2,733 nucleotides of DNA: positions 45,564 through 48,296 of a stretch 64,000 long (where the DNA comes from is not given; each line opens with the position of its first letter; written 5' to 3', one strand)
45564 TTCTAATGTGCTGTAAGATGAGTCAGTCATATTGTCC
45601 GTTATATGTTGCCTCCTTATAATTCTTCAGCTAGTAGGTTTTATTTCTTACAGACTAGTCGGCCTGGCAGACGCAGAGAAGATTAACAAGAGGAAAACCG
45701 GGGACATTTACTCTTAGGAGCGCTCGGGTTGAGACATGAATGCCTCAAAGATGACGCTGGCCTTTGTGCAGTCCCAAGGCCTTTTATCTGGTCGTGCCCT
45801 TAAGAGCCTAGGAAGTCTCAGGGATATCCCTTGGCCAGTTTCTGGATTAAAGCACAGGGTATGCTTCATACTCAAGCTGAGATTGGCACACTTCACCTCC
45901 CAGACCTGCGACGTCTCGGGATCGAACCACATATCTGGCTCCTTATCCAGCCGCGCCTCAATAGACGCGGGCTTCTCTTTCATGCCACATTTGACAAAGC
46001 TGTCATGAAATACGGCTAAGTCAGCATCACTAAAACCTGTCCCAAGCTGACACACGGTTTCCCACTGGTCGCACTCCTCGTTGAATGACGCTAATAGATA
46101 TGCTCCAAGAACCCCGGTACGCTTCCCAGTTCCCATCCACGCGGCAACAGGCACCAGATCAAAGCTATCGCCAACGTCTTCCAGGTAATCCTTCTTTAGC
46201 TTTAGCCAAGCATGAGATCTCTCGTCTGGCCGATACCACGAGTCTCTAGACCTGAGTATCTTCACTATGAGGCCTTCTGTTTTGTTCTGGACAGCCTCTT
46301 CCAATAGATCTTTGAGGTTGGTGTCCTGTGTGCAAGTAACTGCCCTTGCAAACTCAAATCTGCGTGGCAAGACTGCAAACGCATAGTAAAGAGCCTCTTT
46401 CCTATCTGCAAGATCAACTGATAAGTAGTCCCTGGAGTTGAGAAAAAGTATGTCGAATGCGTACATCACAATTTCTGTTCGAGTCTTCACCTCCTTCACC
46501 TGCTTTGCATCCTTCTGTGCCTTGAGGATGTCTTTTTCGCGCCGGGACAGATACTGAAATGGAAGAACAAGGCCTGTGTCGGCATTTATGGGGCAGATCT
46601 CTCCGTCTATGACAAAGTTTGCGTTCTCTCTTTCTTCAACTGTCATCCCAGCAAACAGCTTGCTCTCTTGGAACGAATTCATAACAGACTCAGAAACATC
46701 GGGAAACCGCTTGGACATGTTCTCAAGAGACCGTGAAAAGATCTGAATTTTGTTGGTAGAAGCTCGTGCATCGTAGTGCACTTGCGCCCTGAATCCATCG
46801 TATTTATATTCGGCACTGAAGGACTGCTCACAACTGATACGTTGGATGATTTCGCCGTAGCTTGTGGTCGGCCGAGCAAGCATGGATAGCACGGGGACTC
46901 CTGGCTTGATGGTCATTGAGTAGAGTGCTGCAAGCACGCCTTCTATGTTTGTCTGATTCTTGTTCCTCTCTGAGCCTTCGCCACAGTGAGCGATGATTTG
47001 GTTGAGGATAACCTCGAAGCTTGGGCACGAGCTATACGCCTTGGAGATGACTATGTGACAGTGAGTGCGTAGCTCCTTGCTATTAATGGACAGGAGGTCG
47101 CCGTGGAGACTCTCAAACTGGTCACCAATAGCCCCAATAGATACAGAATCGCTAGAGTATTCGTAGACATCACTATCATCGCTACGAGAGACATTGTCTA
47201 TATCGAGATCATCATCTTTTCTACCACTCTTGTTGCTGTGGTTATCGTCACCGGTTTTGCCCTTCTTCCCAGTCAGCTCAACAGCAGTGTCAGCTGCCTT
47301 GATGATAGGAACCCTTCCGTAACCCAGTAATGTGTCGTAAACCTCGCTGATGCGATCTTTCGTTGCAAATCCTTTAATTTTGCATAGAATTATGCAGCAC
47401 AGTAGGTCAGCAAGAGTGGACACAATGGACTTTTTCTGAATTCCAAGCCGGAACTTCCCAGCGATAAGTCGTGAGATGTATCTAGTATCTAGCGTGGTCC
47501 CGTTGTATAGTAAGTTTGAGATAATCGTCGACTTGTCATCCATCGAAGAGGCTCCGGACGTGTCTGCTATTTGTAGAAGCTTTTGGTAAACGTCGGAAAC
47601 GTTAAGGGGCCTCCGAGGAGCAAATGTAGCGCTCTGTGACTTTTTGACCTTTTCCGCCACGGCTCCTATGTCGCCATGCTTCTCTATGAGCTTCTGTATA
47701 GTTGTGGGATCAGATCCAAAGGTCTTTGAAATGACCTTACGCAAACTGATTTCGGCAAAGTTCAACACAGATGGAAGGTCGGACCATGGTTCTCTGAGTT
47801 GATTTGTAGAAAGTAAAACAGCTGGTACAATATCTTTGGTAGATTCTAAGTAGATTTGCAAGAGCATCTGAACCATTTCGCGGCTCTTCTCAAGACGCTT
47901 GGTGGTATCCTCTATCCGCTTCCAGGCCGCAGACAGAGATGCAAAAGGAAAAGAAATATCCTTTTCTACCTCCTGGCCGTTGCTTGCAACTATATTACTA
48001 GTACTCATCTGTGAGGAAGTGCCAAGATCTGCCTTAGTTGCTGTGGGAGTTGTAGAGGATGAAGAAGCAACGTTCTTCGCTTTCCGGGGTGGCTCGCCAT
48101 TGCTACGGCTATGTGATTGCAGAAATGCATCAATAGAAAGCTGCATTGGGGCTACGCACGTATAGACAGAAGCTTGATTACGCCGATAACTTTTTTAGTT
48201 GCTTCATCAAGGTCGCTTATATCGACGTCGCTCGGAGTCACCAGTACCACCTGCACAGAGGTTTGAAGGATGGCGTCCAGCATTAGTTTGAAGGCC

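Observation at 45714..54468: Three genome-maintenance genes (LIG1, SMC6, MLH1) arrayed head-to-tail on one strand with 5-bp and 38-bp spacers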

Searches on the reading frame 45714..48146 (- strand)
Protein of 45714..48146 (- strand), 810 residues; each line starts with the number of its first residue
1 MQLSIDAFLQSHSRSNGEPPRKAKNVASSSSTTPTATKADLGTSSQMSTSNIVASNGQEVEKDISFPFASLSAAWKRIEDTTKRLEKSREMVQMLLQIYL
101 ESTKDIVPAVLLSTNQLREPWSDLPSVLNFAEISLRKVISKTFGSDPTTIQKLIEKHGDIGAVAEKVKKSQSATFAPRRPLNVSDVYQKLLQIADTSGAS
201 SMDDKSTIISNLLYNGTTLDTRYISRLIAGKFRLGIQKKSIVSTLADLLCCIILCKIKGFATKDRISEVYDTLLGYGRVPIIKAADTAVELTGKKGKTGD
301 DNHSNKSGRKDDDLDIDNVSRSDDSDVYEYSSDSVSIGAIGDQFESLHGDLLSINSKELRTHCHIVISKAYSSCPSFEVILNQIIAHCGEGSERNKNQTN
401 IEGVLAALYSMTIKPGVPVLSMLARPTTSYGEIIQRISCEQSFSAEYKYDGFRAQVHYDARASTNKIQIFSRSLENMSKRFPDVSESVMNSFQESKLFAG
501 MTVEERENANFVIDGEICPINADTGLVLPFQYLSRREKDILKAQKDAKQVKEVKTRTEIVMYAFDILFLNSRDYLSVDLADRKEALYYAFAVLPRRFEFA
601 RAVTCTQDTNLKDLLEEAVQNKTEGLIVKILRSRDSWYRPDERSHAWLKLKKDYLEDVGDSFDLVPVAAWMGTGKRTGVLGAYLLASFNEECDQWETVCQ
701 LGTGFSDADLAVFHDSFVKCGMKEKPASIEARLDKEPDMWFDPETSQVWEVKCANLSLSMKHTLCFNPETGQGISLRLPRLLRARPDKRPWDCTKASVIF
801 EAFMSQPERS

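Call 4: search_protein_families(library=pfam, proteins=[window:45714-48146:-])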
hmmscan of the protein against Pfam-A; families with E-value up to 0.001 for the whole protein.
window:45714-48146:- (810 aa): 4 families
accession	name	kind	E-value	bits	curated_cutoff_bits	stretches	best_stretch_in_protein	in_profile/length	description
PF01068.26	DNA_ligase_A_M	-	1.4e-41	142.8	26.2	1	422-651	2-204/204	ATP dependent DNA ligase domain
PF04675.19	DNA_ligase_A_N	-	2.3e-33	116.2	24.6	1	67-246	1-174/174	DNA ligase N terminus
PF04679.21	DNA_ligase_A_C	-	4.6e-16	59.5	27.5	1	676-788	1-94/94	ATP dependent DNA ligase C terminal region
PF09414.15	RNA_ligase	-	3e-06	27.9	27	1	443-650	3-170/171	RNA ligase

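Call 5: search_solved_structures(query=window:45714-48146:-, max_evalue=0.00001)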
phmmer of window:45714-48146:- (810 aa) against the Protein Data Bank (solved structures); distinct sequences matched with E-value up to 0.00001: 32.
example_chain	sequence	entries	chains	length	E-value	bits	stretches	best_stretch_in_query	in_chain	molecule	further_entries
8v1v_A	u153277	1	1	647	4e-86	293.2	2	412-799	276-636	DNA ligase 1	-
6p09_A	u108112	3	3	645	1.5e-85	291.3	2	412-799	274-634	DNA ligase 1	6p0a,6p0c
9bs3_A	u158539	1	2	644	1.5e-85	291.3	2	412-799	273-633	DNA ligase 1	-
9yhy_A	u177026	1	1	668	1.7e-85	291.1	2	412-799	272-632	DNA ligase 1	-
1x9n_A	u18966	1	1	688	1.8e-85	291.1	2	412-799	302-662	DNA ligase I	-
8v1u_A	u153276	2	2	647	2e-85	290.9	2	412-799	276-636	DNA ligase 1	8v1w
7qo1_A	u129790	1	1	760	2.5e-85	290.6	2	412-799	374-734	DNA ligase 1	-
7qnz_A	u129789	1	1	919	4.9e-85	289.6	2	412-799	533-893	DNA ligase 1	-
7kr3_A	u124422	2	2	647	6.9e-85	289.2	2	412-799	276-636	DNA ligase 1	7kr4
7l34_A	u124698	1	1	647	7.1e-85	289.1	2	412-799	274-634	DNA ligase 1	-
6q1v_A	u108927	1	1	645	7.1e-85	289.1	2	412-799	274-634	DNA ligase 1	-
6p0b_A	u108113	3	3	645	7.2e-85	289.1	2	412-799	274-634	DNA ligase 1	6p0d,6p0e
9bs4_A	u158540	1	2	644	7.2e-85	289.1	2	412-799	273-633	DNA ligase 1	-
7sum_A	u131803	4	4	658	7.7e-85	289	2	412-799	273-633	DNA ligase 1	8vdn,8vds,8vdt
9yhu_A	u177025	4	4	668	8.2e-85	288.9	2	412-799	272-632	DNA ligase 1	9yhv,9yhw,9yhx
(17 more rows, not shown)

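Call 8: find_encoding_contigs(protein=window:45714-48146:-, flank=10000, max_places=6)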
Protein window:45714-48146:- (810 aa): 23 contigs read that carry it; 2 places shown.
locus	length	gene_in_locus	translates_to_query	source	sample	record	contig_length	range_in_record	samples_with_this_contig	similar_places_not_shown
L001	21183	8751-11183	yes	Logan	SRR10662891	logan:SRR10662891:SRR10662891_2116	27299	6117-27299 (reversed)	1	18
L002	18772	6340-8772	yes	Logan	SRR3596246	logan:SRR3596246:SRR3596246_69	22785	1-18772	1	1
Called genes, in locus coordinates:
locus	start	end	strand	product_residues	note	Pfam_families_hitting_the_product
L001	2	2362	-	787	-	?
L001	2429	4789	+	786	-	PF13589:HATPase_c_3, PF01119:DNA_mis_repair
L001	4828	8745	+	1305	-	PF02463:SMC_N, PF13175:AAA_15, PF13476:AAA_23, PF02463:SMC_N (weak)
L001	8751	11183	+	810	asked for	PF04675:DNA_ligase_A_N, PF01068:DNA_ligase_A_M, PF09414:RNA_ligase (weak), PF04679:DNA_ligase_A_C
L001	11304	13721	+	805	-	-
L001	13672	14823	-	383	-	PF01008:IF-2B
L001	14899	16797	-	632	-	PF00069:Pkinase, PF07714:PK_Tyr_Ser-Thr, PF13857:Ank_5 (faint), PF13606:Ank_3 (faint), PF00023:Ank (faint), PF13637:Ank_4 (faint), PF12796:Ank_2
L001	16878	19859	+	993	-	-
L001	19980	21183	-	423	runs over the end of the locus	PF07986:TBCC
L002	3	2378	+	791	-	?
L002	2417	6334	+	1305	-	PF02463:SMC_N, PF13175:AAA_15, PF13476:AAA_23, PF02463:SMC_N (weak)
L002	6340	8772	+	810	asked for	PF04675:DNA_ligase_A_N, PF01068:DNA_ligase_A_M, PF09414:RNA_ligase (weak), PF04679:DNA_ligase_A_C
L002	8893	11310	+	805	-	-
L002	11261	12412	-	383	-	PF01008:IF-2B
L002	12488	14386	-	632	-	PF00069:Pkinase, PF07714:PK_Tyr_Ser-Thr, PF13857:Ank_5 (faint), PF13606:Ank_3 (faint), PF00023:Ank (faint), PF13637:Ank_4 (faint), PF12796:Ank_2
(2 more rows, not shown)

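Call 13: find_homologous_proteins(query=window:45714-48146:-, max_evalue=1e-20)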
Query window:45714-48146:- (810 aa): 234 proteins with E <= 1e-20 among 8000 candidates; the best 120 are listed.
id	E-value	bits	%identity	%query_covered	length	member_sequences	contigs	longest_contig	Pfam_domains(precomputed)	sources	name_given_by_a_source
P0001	0.0e+0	1805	99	100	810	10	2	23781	PF04675.20,PF09414.16,PF01068.27,PF04679.22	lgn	-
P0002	0.0e+0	1598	87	100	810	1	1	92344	PF04675.20,PF09414.16,PF01068.27,PF04679.22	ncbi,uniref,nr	ncbi:DNA ligase [Giardia lamblia P15]|uniref:DNA ligase n=1 Tax=Giardia intestinalis (strain P15) Ta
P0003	0.0e+0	1449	81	100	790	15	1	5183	PF04675.20,PF09414.16,PF01068.27,PF04679.22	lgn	-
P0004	0.0e+0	1434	79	100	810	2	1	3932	PF04675.20,PF09414.16,PF01068.27,PF04679.22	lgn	-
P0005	0.0e+0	1393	77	100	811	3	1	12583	PF04675.20,PF09414.16,PF01068.27,PF04679.22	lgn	-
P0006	9.1e-203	694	47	92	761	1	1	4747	PF04675.20,PF01068.27,PF04679.22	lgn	-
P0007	2.3e-202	693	46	92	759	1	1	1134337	PF04675.20,PF01068.27,PF04679.22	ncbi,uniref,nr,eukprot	ncbi:DNA ligase (ATP) [Giardia muris]|uniref:DNA ligase 1 n=1 Tax=Giardia muris TaxID=5742 RepID=A0A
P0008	7.1e-184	631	44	92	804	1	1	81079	PF04675.20,PF01068.27,PF04679.22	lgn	-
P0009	7.0e-154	532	35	63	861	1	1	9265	PF04675.20,PF01068.27,PF04679.22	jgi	-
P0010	4.0e-118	414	38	92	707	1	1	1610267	PF04675.20,PF09414.16,PF01068.27,PF04679.22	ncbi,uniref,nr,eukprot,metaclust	ncbi:DNA ligase [Spironucleus salmonicida]|uniref:DNA ligase n=1 Tax=Spironucleus salmonicida TaxID=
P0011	1.6e-95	339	37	54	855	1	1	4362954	PF04675.20,PF01068.27,PF04679.22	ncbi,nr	ncbi:ATP-dependent DNA ligase [Trametes polyzona]|nr:ATP-dependent DNA ligase [Trametes polyzona]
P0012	2.9e-95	338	37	54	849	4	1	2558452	PF04675.20,PF01068.27,PF04679.22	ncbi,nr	ncbi:ATP-dependent DNA ligase [Cubamyces lactineus]|nr:ATP-dependent DNA ligase [Cubamyces lactineus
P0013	5.4e-93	331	36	54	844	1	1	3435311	PF04675.20,PF01068.27,PF04679.22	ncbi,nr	ncbi:hypothetical protein GYMLUDRAFT_33053 [Collybiopsis luxurians FD-317 M1]|nr:hypothetical protei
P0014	6.3e-93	331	36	54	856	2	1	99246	PF04675.20,PF01068.27,PF04679.22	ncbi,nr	ncbi:hypothetical protein DFQ26_005226 [Actinomortierella ambigua]|nr:hypothetical protein DFQ26_005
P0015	2.5e-92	329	36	54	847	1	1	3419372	PF04675.20,PF01068.27,PF04679.22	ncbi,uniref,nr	ncbi:ATP-dependent DNA ligase [Heliocybe sulcata]|uniref:DNA ligase n=1 Tax=Heliocybe sulcata TaxID=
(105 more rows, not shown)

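Call 14: find_encoding_contigs(protein=P0007, flank=10000, max_places=2)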
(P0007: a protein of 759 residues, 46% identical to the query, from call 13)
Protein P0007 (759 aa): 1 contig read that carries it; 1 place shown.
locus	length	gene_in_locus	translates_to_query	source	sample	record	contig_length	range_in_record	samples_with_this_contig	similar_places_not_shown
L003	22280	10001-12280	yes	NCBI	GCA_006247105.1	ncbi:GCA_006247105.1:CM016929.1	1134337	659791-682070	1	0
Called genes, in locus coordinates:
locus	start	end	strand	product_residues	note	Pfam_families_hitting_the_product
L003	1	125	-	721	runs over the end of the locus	PF14551:MCM_N, PF17207:MCM_OB, PF00493:MCM, PF01078:Mg_chelatase (weak), PF17855:MCM_lid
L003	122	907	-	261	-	PF12799:LRR_4 (faint)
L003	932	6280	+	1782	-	-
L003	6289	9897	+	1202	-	PF02463:SMC_N, PF13476:AAA_23, PF13304:AAA_21 (faint)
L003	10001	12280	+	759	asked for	PF04675:DNA_ligase_A_N, PF01068:DNA_ligase_A_M, PF04679:DNA_ligase_A_C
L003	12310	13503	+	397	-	-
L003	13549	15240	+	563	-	-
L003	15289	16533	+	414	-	PF07986:TBCC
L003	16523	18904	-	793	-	-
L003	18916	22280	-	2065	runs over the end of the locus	-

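Call 15: find_encoding_contigs(protein=P0010, flank=10000, max_places=2)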
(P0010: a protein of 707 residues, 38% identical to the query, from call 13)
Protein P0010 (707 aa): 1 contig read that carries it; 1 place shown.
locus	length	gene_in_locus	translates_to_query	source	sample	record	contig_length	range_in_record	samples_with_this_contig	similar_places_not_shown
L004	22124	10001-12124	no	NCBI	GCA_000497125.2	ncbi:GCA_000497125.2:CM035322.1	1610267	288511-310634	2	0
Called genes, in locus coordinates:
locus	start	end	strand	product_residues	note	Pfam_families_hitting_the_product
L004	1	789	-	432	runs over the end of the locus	PF05203:Hom_end_hint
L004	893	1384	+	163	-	-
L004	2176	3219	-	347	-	-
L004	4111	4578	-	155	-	-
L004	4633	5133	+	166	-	-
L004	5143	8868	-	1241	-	-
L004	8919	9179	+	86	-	-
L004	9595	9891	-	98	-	PF01920:Prefoldin_2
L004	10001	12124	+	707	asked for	PF04675:DNA_ligase_A_N, PF09414:RNA_ligase (faint), PF01068:DNA_ligase_A_M, PF04679:DNA_ligase_A_C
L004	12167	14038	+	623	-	PF02732:ERCC4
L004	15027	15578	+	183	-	-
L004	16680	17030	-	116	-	-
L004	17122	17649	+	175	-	-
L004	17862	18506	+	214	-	-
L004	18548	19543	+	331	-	-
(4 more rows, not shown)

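Call 16: find_encoding_contigs(protein=P0008, flank=10000, max_places=2)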
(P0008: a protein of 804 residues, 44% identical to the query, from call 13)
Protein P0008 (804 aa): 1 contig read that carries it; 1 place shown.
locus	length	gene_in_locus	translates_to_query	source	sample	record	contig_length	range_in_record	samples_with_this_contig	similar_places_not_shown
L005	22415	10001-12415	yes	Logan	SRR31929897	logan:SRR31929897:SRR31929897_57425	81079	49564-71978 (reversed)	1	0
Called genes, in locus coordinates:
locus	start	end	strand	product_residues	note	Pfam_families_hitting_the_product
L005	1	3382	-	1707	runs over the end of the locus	-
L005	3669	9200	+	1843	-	PF00176:SNF2-rel_dom, PF11496:HDA2-3 (faint), PF00271:Helicase_C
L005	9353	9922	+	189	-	-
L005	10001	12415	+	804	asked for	PF04675:DNA_ligase_A_N, PF01068:DNA_ligase_A_M, PF04679:DNA_ligase_A_C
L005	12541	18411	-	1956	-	PF05018:CFA20_dom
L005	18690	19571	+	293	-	-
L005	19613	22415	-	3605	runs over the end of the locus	-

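Call 17: find_encoding_contigs(protein=P0002, flank=10000, max_places=1)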
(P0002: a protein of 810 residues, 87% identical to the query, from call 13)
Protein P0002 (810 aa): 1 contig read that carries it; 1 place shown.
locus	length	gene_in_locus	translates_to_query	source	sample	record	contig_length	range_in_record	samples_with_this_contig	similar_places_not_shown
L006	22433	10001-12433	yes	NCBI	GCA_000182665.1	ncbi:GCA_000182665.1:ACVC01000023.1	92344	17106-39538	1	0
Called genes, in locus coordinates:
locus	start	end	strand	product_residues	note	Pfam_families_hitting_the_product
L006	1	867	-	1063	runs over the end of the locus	-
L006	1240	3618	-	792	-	-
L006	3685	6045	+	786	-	PF13589:HATPase_c_3, PF01119:DNA_mis_repair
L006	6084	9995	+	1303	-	PF02463:SMC_N, PF13175:AAA_15, PF13476:AAA_23, PF02463:SMC_N (weak)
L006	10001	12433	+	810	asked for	PF04675:DNA_ligase_A_N, PF01068:DNA_ligase_A_M, PF09414:RNA_ligase (weak), PF04679:DNA_ligase_A_C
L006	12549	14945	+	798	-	-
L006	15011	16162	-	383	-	PF01008:IF-2B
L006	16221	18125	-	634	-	PF00069:Pkinase, PF07714:PK_Tyr_Ser-Thr, PF13637:Ank_4 (faint), PF00023:Ank (faint), PF13606:Ank_3 (faint), PF12796:Ank_2, PF13857:Ank_5 (weak)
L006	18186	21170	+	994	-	-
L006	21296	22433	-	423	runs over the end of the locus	PF07986:TBCC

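Call 18: find_encoding_contigs(protein=P0005, flank=10000, max_places=2)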
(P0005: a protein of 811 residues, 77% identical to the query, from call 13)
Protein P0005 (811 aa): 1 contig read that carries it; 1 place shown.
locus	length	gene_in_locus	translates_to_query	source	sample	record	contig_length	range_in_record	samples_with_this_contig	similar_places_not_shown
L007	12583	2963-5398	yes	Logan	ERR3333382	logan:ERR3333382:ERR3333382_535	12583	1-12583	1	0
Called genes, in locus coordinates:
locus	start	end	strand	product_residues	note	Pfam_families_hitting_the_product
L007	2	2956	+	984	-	?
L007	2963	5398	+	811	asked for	PF04675:DNA_ligase_A_N, PF01068:DNA_ligase_A_M, PF09414:RNA_ligase (weak), PF04679:DNA_ligase_A_C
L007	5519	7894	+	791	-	PF00009:GTP_EFTU (weak)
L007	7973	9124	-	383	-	PF01008:IF-2B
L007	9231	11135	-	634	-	PF00069:Pkinase, PF07714:PK_Tyr_Ser-Thr, PF00023:Ank (faint), PF13857:Ank_5 (faint), PF12796:Ank_2, PF13606:Ank_3 (faint), PF12796:Ank_2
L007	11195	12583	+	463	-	?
